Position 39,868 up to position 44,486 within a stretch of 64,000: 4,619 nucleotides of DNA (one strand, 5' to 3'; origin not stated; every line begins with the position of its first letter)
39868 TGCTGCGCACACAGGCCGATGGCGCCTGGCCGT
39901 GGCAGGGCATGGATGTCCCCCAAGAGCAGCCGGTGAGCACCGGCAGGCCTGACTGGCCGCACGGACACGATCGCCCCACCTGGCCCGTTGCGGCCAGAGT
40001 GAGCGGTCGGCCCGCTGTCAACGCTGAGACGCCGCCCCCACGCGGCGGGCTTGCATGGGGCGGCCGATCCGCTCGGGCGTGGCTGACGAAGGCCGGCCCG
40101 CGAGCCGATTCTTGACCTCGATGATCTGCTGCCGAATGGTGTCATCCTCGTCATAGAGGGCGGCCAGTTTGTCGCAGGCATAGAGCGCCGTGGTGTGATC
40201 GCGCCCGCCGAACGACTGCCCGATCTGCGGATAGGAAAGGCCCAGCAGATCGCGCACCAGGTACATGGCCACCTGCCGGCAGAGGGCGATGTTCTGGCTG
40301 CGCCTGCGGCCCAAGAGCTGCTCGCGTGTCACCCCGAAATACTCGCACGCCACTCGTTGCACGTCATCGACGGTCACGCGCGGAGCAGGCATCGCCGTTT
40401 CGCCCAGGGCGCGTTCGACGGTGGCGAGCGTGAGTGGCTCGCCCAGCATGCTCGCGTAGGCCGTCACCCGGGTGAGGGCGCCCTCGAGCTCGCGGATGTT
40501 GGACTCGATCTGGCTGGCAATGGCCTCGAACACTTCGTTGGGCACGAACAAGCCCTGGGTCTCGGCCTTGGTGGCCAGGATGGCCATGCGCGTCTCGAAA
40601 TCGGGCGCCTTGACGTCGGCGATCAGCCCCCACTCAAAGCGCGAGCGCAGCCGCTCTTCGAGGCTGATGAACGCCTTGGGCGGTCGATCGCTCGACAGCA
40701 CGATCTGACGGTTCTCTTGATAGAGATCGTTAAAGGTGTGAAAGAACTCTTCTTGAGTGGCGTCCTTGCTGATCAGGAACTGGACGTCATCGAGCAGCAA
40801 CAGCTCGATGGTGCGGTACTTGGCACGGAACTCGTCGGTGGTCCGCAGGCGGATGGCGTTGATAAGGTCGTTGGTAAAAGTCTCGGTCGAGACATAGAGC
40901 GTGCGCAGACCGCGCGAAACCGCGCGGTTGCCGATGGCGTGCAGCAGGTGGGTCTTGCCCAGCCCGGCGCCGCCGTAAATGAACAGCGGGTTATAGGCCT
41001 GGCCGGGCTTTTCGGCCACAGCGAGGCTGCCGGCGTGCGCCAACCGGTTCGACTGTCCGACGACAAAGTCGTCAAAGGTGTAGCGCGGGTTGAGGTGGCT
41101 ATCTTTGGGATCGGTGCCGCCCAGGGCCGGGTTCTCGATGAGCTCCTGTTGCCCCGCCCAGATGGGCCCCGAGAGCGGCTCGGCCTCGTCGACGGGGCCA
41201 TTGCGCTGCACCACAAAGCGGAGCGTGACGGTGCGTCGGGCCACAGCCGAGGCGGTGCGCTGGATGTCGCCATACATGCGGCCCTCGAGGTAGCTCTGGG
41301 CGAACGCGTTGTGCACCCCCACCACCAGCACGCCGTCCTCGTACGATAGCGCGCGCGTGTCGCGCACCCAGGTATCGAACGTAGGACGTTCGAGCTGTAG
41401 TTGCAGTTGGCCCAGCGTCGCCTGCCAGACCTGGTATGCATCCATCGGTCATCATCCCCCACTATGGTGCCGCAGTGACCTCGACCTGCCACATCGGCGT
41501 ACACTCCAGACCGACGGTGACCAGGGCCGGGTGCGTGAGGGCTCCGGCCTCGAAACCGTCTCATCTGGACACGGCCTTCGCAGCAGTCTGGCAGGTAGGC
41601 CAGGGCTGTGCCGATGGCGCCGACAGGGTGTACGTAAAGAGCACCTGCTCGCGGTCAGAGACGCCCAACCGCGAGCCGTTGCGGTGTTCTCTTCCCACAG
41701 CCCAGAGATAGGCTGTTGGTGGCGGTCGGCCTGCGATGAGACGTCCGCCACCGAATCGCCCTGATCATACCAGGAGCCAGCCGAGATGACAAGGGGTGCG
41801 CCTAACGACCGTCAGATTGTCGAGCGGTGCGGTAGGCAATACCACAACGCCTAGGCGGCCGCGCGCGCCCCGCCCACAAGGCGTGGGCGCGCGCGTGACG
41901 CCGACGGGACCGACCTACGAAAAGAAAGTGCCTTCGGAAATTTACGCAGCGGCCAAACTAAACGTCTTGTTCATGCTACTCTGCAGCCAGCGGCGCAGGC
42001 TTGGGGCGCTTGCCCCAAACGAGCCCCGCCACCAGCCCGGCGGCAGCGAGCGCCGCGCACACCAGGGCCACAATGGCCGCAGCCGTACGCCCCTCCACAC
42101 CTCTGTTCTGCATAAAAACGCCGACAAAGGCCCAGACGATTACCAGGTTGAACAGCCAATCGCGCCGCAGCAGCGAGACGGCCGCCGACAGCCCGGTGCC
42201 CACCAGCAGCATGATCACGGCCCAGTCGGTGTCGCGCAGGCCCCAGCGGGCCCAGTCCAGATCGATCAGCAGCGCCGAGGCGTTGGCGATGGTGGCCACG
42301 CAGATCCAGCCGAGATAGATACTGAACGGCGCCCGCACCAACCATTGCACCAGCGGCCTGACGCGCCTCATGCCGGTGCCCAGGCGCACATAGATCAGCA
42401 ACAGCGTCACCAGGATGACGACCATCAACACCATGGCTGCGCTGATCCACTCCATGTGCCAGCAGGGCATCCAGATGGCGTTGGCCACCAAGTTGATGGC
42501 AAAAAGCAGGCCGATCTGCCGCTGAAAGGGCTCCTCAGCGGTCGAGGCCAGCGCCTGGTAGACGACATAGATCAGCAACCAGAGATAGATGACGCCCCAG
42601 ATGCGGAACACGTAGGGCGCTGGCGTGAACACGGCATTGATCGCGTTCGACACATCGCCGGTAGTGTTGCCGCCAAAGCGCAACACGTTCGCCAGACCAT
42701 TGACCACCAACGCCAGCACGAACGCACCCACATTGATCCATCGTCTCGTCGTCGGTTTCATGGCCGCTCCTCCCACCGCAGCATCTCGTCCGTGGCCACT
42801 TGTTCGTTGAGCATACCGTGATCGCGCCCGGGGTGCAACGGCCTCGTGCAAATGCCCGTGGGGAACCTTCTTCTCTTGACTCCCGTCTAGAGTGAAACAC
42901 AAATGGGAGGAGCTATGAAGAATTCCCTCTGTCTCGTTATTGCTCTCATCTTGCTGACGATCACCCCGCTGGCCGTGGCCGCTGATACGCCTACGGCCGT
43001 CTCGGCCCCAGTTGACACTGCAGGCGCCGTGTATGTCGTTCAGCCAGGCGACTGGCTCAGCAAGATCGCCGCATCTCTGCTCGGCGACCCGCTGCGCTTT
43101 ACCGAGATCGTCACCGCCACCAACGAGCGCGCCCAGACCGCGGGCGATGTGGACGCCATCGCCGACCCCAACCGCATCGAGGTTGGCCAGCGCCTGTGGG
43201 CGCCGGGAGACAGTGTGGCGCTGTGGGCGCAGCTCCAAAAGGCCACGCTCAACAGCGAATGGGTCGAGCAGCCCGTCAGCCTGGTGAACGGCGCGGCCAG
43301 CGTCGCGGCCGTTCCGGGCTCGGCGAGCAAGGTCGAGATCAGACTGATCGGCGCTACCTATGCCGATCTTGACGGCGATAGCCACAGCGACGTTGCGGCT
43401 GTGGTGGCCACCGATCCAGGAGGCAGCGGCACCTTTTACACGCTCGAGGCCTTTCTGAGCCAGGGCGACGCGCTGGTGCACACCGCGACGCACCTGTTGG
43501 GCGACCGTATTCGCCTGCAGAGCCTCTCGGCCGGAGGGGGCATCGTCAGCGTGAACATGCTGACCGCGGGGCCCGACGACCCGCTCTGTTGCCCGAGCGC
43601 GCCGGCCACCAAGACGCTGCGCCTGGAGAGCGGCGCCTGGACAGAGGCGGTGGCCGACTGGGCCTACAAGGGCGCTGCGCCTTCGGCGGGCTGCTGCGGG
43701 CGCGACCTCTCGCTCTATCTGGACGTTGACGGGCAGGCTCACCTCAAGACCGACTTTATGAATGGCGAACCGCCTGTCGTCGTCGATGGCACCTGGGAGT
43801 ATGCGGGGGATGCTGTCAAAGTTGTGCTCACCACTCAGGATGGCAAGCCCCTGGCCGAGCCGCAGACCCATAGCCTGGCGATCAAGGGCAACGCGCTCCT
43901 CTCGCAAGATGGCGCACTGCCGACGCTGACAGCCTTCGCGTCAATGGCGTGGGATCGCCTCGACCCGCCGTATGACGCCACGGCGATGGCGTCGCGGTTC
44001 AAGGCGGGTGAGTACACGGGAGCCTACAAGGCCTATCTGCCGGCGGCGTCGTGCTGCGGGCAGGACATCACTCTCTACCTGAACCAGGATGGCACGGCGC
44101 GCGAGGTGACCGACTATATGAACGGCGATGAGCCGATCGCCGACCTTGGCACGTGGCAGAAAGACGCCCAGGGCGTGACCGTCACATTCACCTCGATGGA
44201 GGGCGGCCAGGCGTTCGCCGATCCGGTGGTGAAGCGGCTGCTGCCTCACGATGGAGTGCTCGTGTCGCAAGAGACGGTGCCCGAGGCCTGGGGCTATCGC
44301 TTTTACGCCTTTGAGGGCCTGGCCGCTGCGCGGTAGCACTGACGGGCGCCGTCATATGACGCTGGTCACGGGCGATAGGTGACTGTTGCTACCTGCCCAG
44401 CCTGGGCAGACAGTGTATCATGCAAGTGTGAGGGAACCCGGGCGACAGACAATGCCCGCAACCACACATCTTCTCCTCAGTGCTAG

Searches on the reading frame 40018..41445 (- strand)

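Call 56: search_protein_families(library=pfam, proteins=[window:40018-41445:-], max_evalue=0.0001)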
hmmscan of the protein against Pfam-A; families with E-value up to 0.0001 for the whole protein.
window:40018-41445:- (475 aa): 5 families
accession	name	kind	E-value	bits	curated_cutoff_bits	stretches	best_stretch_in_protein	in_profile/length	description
PF00308.24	Bac_DnaA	-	1.2e-66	224.3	23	1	118-276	1-161/162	Bacterial DnaA ATPAse domain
PF08299.17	Bac_DnaA_C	-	1.6e-26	92.5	31.5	1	359-426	1-68/69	Bacterial dnaA protein helix-turn-helix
PF01695.23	IstB_IS21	-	5.9e-12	46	24.1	1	154-255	95-195/238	IstB-like ATP binding protein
PF11638.13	DnaA_N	-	4.3e-09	36.4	24.6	1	5-62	2-60/65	DnaA N-terminal domain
PF13191.12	AAA_16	-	7.5e-05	23.7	32.6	0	149-242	23-124/167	AAA ATPase domain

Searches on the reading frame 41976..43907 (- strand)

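Call 56: search_protein_families(library=pfam, proteins=[window:41976-43907:-], max_evalue=0.0001)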
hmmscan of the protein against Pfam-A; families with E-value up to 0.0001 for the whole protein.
window:41976-43907:- (643 aa): 1 family
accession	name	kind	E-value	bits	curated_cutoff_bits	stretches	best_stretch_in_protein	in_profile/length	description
PF03073.20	TspO_MBR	-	3.9e-06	27.1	24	1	412-545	17-143/145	TspO/MBR family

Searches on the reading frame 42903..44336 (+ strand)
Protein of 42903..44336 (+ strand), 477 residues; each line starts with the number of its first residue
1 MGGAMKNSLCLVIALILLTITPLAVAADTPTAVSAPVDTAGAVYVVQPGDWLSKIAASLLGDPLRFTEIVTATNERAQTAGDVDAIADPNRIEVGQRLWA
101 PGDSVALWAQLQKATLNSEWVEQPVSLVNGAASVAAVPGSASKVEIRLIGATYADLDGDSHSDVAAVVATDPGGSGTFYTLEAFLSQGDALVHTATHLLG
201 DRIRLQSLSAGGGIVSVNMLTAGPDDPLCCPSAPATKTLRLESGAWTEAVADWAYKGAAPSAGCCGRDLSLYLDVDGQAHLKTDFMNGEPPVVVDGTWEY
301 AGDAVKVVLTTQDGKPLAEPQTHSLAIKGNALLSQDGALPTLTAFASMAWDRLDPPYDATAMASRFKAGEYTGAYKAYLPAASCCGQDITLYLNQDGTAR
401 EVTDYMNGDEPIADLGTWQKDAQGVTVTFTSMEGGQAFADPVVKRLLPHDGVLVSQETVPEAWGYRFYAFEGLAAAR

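Call 57: search_protein_families(library=pfam, proteins=[window:42903-44336:+], max_evalue=0.0001)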
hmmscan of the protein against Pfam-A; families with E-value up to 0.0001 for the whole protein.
window:42903-44336:+ (477 aa): 1 family
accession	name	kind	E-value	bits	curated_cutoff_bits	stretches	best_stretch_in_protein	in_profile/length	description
PF04170.18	NlpE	-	1.3e-14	55.2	22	1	375-436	1-63/86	NlpE N-terminal domain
